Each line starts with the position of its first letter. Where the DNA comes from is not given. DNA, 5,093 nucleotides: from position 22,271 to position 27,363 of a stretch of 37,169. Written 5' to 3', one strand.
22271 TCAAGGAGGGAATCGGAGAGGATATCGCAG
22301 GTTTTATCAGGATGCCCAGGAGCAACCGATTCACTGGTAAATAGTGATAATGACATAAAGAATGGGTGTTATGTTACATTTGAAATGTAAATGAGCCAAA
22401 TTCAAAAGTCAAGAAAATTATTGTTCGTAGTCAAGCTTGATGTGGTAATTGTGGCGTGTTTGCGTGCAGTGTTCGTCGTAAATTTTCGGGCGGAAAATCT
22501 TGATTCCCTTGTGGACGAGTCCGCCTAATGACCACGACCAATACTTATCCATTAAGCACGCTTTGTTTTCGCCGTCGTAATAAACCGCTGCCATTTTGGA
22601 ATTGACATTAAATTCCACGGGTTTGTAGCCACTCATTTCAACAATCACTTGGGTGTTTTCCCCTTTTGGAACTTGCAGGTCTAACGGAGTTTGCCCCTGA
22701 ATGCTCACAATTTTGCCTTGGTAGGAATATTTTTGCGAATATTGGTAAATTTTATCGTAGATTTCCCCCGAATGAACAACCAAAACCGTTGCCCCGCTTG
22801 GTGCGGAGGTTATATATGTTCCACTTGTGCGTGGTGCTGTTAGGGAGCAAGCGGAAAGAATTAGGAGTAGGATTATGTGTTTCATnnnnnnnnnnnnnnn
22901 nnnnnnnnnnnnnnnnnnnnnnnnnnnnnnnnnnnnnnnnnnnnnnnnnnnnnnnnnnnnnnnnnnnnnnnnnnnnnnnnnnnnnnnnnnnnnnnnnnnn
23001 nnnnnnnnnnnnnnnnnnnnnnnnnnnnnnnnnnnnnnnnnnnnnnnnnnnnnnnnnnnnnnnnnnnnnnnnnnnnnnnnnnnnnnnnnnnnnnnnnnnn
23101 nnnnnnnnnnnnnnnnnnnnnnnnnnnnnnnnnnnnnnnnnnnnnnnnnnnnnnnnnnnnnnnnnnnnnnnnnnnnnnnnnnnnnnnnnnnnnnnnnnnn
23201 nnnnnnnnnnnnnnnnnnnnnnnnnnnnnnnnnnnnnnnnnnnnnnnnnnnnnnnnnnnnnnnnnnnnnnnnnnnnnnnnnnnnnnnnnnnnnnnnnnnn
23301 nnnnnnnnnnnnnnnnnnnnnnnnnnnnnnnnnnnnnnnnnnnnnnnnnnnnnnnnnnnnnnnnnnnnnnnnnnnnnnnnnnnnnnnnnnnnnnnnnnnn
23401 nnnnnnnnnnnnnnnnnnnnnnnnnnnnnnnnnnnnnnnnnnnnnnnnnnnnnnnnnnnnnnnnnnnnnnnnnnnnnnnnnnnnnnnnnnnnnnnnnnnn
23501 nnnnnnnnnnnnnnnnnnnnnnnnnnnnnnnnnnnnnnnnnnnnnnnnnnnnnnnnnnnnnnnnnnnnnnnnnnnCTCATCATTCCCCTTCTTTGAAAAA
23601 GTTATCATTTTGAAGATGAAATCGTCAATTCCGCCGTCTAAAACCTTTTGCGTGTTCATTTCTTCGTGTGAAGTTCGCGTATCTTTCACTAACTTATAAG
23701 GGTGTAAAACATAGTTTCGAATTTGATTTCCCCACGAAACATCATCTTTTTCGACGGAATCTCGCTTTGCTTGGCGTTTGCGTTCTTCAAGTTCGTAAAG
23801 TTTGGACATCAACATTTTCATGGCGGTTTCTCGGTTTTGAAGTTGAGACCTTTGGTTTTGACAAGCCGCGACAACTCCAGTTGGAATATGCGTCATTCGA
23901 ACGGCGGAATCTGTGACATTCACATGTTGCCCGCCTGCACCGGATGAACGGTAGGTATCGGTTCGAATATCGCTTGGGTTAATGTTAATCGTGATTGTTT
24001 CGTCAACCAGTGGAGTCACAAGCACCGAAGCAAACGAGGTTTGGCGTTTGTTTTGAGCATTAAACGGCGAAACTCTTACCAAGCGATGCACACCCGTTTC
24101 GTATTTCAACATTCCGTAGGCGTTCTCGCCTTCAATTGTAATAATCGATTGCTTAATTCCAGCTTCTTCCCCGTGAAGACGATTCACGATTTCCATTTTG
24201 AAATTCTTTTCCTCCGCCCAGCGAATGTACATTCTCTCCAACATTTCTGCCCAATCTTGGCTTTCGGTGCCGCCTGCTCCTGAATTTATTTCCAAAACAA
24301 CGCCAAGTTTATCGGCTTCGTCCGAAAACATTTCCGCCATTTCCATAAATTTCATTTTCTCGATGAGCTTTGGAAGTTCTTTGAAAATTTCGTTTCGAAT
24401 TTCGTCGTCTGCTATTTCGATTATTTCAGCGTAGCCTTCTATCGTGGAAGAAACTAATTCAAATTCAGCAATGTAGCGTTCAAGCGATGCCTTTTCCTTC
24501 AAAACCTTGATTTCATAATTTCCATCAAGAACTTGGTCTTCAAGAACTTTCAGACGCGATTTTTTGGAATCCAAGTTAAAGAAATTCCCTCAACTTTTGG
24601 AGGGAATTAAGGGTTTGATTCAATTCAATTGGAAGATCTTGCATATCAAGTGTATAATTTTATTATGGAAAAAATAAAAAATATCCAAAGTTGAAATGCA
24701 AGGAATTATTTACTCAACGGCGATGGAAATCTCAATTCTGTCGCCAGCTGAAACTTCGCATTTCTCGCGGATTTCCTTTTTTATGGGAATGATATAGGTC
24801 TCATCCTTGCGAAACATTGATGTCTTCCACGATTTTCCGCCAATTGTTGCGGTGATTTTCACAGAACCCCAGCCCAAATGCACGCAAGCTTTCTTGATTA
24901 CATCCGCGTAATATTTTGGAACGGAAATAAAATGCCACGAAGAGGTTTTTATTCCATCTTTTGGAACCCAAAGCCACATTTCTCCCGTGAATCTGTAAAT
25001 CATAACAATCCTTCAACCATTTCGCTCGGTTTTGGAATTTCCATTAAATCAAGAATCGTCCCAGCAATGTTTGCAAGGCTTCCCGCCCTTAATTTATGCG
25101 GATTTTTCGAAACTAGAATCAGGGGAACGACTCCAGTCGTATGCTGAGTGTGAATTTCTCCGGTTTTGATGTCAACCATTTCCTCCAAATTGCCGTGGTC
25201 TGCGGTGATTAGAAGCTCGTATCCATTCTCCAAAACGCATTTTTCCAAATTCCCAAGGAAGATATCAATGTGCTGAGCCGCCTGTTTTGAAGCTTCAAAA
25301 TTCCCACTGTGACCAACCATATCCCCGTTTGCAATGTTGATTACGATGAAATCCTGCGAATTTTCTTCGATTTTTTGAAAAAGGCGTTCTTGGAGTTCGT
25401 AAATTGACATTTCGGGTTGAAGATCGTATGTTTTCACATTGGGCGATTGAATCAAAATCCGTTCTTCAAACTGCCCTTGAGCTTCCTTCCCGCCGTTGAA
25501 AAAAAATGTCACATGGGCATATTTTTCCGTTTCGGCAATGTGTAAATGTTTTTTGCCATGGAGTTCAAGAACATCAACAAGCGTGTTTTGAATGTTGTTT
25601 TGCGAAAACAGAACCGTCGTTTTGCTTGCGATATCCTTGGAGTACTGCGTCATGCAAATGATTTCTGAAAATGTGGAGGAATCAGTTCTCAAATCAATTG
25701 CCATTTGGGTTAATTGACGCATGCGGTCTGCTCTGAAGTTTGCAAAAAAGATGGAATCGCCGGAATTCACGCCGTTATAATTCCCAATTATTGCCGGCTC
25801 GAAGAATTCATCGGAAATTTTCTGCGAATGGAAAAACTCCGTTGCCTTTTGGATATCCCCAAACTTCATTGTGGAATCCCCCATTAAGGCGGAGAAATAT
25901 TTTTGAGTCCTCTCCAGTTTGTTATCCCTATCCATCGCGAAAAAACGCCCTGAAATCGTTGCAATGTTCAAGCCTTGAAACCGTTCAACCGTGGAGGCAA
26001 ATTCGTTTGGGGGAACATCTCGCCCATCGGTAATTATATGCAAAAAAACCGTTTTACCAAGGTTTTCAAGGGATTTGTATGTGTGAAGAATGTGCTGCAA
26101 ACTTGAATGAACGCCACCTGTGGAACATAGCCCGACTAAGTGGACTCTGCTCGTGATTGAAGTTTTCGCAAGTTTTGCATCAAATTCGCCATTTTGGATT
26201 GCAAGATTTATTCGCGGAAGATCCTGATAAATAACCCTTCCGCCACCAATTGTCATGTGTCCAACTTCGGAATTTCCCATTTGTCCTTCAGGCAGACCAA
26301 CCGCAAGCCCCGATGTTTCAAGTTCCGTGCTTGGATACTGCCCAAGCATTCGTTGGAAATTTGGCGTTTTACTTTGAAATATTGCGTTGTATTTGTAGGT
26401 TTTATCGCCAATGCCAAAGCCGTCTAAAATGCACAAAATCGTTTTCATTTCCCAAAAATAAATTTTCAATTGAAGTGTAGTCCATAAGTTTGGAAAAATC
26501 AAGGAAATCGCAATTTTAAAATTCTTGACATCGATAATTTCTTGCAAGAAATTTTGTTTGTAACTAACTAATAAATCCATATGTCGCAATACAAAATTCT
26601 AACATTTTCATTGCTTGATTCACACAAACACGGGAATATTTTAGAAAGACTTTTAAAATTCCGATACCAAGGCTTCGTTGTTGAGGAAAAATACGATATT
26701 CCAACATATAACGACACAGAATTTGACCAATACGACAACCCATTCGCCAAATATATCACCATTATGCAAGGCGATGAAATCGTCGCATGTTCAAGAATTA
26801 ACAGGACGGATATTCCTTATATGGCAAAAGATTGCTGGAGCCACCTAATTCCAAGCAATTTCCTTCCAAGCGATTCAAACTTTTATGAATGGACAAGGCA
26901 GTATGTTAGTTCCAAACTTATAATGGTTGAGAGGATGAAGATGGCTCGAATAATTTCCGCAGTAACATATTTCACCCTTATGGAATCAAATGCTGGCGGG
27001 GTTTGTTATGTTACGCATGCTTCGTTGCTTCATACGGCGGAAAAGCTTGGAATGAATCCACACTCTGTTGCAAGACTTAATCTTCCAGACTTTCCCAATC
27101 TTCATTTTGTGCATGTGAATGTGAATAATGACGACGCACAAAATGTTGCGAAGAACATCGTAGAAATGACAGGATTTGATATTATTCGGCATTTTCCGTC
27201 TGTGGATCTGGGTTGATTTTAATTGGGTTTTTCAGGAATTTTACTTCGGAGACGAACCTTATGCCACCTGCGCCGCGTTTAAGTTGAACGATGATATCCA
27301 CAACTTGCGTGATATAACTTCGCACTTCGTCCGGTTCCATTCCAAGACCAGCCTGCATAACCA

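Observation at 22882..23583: AT-rich orphan gene for a minimal class-III nucleotidyl-cyclase-like protein between prfB and a lipoprotein gene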

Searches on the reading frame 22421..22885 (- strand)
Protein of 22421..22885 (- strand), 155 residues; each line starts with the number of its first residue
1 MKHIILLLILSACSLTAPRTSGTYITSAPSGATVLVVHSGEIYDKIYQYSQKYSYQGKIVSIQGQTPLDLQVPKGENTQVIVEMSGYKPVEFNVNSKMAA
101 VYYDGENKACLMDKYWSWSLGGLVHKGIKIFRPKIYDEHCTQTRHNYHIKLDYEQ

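Call 4: search_protein_families(library=pfam, proteins=[window:22421-22885:-], max_evalue=10)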
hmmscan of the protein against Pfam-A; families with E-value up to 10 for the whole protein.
window:22421-22885:- (155 aa): 2 families
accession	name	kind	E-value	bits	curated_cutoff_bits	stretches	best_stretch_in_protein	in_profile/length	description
PF08308.17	PEGA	-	3.8e-05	24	20.8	1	59-95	14-54/71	PEGA domain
PF13473.12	Cupredoxin_1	-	0.024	15.1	27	1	62-95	28-62/104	Cupredoxin-like domain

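Call 5: search_protein_families(library=padloc, proteins=[window:22421-22885:-], max_evalue=10)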
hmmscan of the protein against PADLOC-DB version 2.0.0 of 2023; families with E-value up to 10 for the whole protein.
window:22421-22885:- (155 aa): 1 family
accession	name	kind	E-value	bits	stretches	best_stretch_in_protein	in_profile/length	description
PDLC02319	AbiEii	-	0.031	12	1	106-137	126-158/241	AbiEii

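Call 6: search_protein_families(library=ncbifam, proteins=[window:22421-22885:-], max_evalue=10)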
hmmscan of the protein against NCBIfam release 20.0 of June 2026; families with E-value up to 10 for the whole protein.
window:22421-22885:- (155 aa): 1 family
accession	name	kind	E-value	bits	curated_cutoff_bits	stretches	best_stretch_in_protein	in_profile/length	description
NF041245.1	T6SS_IglE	equivalog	0.17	11.9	75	1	4-103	6-97/131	type VI secretion system lipoprotein IglE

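Call 68: find_homologous_proteins(query=window:22421-22885:-, max_evalue=0.001)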
Query window:22421-22885:- (155 aa): 6 proteins with E <= 0.001 among 34 candidates.
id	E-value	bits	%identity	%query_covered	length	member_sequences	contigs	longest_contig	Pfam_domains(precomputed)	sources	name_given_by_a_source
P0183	3.4e-89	314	88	100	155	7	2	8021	-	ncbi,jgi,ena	jgi:hypothetical protein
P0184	5.2e-86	304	89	90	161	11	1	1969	-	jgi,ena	-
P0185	2.1e-84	299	86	98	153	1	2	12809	-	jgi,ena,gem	-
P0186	3.3e-77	275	77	99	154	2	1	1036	-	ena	-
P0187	5.7e-66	239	69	95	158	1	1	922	PF08308.18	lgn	-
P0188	2.2e-65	237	67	96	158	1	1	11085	-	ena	-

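Call 69: find_encoding_contigs(protein=P0183, flank=4000, max_places=6)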
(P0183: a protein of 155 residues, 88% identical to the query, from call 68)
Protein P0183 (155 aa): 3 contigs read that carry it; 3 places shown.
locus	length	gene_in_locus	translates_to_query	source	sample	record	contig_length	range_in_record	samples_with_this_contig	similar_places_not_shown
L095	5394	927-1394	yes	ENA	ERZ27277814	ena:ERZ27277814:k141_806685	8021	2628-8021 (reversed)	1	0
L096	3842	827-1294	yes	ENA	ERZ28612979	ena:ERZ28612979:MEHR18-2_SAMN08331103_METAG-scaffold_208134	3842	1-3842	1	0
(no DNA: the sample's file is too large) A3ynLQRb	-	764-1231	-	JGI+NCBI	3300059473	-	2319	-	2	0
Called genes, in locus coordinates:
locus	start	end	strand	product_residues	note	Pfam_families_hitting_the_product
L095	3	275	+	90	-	?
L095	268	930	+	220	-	-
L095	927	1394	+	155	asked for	-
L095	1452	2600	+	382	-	PF00438:S-AdoMet_synt_N, PF02772:S-AdoMet_synt_M, PF02773:S-AdoMet_synt_C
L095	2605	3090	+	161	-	-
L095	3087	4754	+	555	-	PF01541:GIY-YIG, PF27096:UvrC_M, PF22920:UvrC_RNaseH, PF08459:UvrC_RNaseH_dom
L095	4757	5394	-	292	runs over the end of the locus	PF00696:AA_kinase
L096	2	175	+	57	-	?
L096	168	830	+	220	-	-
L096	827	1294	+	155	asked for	-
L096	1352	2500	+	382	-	PF00438:S-AdoMet_synt_N, PF02772:S-AdoMet_synt_M, PF02773:S-AdoMet_synt_C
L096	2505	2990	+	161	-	-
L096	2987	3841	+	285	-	?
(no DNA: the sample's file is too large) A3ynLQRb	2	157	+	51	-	?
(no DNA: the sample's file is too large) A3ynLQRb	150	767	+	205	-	-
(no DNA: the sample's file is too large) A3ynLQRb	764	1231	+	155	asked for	-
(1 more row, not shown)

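Call 70: find_encoding_contigs(protein=P0188, flank=4000, max_places=4)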
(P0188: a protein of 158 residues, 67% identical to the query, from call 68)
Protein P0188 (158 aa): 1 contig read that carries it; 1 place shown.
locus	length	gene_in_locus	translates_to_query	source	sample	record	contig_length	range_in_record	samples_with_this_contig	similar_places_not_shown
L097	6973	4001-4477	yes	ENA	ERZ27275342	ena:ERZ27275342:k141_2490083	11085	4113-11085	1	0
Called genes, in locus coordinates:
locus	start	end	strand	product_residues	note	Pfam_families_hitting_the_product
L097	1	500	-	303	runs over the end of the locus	PF14805:THDPS_N_2, PF25084:LbH_EIF2B (weak), PF00132:Hexapep, PF14602:Hexapep_2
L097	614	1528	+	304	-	PF25025:EF-Ts_N (weak), PF00889:EF_TS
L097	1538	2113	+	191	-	PF00293:NUDIX (weak)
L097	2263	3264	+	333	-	PF03462:PCRF, PF00472:RF-1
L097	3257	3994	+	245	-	-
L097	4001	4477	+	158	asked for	-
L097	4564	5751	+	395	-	PF00009:GTP_EFTU, PF03144:GTP_EFTU_D2, PF03143:GTP_EFTU_D3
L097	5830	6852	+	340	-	-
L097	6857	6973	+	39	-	?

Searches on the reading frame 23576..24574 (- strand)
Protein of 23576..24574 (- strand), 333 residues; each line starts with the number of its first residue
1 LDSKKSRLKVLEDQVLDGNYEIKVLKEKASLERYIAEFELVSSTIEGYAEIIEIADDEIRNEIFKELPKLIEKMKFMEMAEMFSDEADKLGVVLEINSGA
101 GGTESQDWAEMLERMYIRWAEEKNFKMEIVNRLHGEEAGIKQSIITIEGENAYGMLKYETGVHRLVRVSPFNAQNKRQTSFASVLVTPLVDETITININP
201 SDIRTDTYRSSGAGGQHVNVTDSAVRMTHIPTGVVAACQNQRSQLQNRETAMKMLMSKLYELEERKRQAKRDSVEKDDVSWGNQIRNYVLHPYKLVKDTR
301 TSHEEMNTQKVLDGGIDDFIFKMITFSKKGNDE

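Call 4: search_protein_families(library=pfam, proteins=[window:23576-24574:-], max_evalue=10)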
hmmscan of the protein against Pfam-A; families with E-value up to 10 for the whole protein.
window:23576-24574:- (333 aa): 2 families
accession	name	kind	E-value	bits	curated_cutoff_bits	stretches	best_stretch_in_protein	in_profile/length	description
PF03462.23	PCRF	-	5.2e-48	163.9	24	1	19-184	22-194/194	PCRF domain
PF00472.26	RF-1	-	1.9e-41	141.1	35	1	193-300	2-116/116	RF-1 domain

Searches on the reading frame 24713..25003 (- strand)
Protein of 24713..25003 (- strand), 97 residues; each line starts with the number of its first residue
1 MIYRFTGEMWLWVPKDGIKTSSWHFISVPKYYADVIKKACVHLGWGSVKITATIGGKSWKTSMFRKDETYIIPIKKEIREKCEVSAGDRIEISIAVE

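Call 76: search_protein_families(library=pfam, proteins=[window:24713-25003:-], max_evalue=0.001)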
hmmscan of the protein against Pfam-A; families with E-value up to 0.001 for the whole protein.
window:24713-25003:- (97 aa): 1 family
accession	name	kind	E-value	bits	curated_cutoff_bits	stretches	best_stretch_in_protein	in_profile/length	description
PF08922.17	DUF1905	-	9.4e-21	74.2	24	1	5-94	1-81/81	Domain of unknown function (DUF1905)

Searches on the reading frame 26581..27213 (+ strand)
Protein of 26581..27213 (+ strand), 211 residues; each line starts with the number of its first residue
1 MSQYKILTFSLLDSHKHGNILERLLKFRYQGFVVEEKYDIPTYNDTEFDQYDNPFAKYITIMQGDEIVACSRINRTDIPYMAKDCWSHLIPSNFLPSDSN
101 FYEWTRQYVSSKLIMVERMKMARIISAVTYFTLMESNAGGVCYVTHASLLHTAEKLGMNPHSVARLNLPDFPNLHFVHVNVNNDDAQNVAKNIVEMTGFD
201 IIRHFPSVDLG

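Call 76: search_protein_families(library=pfam, proteins=[window:26581-27213:+], max_evalue=0.001)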
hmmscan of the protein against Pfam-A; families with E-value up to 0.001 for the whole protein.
window:26581-27213:+ (211 aa): 1 family
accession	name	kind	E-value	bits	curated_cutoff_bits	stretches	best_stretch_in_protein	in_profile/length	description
PF00765.23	Autoind_synth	-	3.8e-09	36.8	24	1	20-126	9-116/183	Autoinducer synthase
